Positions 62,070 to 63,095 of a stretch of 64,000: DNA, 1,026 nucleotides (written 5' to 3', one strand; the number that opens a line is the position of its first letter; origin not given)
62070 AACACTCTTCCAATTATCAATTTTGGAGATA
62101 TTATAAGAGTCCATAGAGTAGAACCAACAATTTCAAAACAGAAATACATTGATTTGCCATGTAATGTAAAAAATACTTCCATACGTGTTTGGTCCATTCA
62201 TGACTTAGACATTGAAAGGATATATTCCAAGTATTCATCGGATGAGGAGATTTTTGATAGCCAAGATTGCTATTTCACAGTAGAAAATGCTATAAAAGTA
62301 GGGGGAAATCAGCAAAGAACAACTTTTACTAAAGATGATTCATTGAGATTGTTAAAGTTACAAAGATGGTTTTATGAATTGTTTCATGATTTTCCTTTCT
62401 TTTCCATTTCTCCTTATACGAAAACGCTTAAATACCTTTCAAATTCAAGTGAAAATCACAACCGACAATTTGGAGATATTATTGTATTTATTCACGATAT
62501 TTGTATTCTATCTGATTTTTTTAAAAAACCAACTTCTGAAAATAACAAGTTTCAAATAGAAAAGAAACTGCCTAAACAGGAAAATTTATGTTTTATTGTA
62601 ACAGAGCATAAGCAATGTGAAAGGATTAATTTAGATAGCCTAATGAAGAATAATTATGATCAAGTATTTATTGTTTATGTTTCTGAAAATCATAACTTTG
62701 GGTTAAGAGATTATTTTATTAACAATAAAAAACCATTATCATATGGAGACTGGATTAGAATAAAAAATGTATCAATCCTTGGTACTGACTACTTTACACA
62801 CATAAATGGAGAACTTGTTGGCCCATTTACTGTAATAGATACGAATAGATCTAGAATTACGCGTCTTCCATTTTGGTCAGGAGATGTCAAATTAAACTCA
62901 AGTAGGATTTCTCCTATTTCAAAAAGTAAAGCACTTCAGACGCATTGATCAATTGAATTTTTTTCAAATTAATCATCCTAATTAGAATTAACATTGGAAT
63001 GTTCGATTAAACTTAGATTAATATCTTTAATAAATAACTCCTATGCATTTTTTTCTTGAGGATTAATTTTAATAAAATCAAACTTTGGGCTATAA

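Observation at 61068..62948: POT1-like telomere end-binding OB-fold protein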

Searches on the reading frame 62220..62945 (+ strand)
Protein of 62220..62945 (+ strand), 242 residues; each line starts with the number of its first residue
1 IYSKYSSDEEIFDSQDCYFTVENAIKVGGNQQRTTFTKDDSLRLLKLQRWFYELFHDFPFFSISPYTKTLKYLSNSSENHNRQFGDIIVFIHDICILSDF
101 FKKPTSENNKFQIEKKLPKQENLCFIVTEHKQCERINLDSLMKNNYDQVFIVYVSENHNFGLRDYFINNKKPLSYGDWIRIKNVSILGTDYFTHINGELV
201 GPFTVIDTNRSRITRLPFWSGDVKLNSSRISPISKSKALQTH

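Call 31: search_protein_families(library=pfam, proteins=[window:62220-62945:+], max_evalue=10)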
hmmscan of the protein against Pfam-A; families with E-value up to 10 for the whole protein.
window:62220-62945:+ (242 aa): 1 family
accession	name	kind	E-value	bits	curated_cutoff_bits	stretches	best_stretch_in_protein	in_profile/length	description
PF12827.12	Peroxin-22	-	0.0092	16.2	26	1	114-161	4-51/110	Peroxisomal biogenesis protein family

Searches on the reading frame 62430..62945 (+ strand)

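Call 31: search_protein_families(library=pfam, proteins=[window:62430-62945:+], max_evalue=10)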
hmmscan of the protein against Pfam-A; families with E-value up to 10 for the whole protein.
window:62430-62945:+ (172 aa): 1 family
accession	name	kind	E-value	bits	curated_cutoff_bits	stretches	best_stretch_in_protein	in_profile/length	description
PF12827.12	Peroxin-22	-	0.0062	16.8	26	1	44-91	4-51/110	Peroxisomal biogenesis protein family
